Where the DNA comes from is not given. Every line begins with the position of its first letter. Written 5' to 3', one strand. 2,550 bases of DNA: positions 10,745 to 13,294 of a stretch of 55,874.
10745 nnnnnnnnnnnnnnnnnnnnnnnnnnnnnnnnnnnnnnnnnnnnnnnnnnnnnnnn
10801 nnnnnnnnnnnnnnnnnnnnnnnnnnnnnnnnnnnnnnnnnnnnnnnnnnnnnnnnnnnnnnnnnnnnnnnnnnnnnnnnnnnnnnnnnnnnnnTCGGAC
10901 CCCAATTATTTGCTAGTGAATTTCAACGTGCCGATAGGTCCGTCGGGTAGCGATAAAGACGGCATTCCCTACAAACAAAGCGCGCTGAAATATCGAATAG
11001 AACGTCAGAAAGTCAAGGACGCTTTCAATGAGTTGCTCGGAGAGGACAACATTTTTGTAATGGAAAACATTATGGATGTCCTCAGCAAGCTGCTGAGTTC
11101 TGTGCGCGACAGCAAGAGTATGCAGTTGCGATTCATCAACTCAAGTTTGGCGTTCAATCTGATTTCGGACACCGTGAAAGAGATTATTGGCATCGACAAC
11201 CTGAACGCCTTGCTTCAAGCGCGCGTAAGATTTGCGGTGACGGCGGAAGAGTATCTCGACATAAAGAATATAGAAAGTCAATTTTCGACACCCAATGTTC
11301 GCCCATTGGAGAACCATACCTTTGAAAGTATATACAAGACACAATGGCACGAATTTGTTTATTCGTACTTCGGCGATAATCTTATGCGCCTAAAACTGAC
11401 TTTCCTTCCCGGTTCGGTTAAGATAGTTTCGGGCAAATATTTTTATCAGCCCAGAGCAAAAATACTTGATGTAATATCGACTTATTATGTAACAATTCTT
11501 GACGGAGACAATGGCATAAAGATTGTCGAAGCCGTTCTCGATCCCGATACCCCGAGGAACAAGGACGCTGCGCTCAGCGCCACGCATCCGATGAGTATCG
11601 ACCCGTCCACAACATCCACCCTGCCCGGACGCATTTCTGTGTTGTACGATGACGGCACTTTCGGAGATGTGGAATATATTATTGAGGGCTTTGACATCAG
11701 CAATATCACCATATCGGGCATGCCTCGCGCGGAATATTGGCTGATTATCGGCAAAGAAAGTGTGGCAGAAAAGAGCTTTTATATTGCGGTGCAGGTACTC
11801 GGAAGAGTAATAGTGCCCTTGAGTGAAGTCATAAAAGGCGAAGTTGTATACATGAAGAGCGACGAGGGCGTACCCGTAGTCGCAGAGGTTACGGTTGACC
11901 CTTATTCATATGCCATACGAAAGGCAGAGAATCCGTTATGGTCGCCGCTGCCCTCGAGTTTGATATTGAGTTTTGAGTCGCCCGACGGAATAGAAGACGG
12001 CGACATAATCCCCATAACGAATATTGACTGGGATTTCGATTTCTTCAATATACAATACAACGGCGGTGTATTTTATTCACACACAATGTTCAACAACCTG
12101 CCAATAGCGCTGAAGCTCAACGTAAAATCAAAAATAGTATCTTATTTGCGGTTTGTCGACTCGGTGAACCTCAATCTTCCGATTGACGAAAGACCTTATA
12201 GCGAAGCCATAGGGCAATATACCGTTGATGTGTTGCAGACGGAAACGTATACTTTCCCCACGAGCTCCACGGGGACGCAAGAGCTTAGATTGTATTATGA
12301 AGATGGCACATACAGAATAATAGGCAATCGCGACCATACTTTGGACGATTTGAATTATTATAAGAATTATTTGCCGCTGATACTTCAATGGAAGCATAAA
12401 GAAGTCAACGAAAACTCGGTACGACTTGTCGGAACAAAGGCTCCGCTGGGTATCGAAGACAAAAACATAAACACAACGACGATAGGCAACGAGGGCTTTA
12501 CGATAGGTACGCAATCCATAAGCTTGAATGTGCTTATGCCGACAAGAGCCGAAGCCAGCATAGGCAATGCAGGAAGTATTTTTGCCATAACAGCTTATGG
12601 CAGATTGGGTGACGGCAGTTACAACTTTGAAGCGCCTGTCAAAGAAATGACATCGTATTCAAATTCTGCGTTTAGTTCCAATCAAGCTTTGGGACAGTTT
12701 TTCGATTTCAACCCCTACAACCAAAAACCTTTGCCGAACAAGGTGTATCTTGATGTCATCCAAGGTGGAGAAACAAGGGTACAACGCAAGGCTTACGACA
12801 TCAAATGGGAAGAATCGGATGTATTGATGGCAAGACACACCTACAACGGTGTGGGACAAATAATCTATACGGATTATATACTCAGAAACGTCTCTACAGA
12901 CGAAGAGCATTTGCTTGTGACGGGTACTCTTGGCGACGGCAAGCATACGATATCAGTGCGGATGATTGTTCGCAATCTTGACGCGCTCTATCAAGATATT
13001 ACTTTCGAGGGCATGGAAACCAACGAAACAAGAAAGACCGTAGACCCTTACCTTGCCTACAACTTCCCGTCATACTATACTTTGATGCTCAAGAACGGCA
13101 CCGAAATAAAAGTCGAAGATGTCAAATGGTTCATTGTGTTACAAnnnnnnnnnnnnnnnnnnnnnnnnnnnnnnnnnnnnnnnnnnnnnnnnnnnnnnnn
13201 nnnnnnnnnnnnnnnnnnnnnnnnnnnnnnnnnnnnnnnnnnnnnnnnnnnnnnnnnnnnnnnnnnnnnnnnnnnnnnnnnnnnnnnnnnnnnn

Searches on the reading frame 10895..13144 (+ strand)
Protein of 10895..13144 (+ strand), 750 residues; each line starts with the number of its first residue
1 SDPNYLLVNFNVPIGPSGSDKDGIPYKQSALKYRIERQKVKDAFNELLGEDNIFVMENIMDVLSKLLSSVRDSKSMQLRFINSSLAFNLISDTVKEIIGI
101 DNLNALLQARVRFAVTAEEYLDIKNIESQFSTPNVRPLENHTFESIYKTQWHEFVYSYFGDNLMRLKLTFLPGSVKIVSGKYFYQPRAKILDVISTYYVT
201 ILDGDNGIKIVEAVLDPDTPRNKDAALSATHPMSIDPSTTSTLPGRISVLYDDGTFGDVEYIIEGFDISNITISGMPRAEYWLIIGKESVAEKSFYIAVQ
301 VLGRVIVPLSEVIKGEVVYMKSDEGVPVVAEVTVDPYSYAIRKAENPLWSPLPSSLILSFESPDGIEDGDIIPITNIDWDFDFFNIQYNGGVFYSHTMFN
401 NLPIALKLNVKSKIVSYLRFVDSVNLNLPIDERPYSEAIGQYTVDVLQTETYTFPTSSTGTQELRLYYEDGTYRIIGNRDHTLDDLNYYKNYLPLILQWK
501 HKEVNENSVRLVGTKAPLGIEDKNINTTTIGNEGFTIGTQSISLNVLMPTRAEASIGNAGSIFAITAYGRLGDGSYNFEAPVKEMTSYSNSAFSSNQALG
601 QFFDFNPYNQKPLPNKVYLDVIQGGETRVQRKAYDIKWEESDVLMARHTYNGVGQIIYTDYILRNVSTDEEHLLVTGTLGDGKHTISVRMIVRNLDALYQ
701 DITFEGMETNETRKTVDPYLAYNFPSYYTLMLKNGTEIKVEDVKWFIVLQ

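Call 37: find_homologous_proteins(query=window:10895-13144:+, max_evalue=0.001)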
Query window:10895-13144:+: 8000 candidates shared short words with the query, none scored E <= 0.001.
